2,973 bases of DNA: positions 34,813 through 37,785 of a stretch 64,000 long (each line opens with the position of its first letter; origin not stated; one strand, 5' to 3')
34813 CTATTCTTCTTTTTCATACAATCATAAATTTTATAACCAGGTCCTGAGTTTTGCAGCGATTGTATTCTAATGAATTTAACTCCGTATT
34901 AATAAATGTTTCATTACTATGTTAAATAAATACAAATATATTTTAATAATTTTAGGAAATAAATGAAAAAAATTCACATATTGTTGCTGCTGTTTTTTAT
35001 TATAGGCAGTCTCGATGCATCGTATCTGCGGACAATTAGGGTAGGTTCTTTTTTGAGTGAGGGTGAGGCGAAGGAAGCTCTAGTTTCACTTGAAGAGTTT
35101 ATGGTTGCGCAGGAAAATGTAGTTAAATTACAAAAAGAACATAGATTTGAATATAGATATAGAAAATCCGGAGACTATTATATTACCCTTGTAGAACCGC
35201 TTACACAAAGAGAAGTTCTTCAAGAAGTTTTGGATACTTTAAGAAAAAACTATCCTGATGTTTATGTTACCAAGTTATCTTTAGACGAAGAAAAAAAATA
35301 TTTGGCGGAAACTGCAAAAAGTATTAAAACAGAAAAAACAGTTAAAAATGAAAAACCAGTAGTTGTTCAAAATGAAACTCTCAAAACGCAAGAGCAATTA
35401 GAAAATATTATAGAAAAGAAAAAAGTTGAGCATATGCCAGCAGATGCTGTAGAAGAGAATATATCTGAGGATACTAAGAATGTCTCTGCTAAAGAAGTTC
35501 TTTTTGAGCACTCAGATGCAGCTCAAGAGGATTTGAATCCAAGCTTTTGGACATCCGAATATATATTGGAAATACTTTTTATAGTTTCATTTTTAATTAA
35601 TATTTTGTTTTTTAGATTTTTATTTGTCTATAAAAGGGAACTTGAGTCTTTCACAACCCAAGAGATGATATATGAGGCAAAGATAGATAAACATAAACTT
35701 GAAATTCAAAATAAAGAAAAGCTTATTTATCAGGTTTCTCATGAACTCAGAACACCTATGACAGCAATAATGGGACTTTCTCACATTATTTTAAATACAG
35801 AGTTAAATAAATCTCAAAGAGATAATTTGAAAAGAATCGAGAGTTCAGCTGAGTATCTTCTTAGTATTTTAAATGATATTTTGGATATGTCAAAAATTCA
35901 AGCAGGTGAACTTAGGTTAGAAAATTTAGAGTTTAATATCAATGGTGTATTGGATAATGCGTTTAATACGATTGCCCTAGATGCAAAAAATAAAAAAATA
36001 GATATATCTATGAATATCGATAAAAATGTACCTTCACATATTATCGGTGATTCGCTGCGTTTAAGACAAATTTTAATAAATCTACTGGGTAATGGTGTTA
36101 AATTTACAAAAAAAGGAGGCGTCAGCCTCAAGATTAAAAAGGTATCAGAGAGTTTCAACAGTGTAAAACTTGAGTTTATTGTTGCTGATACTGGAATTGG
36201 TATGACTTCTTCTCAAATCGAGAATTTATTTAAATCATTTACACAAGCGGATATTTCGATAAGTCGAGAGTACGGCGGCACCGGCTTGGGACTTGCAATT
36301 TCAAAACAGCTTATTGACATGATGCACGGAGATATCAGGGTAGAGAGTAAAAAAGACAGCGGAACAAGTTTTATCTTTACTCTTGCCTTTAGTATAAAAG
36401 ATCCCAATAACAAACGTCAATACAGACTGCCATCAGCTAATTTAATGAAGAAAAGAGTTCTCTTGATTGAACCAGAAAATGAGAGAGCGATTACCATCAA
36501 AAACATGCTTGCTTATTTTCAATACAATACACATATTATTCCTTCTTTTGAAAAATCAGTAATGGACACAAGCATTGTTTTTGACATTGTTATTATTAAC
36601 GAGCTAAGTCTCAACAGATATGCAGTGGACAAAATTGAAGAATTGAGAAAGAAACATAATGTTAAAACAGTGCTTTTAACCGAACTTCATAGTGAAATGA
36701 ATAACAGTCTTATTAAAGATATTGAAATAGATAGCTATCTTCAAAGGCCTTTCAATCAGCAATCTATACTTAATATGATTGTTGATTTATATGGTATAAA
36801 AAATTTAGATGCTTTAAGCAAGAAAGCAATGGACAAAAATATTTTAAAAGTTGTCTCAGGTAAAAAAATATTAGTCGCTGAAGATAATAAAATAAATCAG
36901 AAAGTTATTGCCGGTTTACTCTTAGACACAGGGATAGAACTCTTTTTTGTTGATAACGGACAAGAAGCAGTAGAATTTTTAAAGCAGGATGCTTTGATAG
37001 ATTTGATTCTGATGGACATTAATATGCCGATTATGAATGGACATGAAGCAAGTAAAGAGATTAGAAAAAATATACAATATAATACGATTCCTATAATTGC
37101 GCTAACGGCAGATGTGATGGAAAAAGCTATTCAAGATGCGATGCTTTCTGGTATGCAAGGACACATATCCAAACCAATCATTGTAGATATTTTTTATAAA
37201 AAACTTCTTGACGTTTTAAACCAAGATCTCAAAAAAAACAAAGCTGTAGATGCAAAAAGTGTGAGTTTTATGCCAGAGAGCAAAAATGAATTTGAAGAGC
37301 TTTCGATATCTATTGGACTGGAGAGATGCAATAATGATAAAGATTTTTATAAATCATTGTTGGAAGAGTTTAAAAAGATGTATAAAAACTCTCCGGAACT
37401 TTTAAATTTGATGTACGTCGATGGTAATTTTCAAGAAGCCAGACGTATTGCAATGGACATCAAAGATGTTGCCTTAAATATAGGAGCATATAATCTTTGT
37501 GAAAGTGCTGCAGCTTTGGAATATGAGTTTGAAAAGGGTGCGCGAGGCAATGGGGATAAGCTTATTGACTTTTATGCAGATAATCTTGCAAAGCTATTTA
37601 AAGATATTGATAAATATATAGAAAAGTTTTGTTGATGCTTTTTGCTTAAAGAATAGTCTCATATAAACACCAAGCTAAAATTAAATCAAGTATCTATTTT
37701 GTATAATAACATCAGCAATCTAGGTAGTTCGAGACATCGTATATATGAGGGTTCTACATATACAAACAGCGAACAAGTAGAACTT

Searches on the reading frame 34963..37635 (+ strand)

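Call 24: search_protein_families(library=pfam, proteins=[window:34963-37635:+], max_evalue=0.001)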
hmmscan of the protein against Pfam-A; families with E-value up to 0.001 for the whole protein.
window:34963-37635:+ (890 aa): 3 families
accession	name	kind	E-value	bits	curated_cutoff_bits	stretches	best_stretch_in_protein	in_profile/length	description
PF02518.31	HATPase_c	-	4.5e-26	91.9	26.4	1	362-476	1-109/111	Histidine kinase-, DNA gyrase B-, and HSP90-like ATPase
PF00072.30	Response_reg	-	1.6e-22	80.2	30.2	1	636-739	1-101/111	Response regulator receiver domain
PF00512.31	HisKA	-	6.1e-19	68.3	26.9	1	251-315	2-66/66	His Kinase A (phospho-acceptor) domain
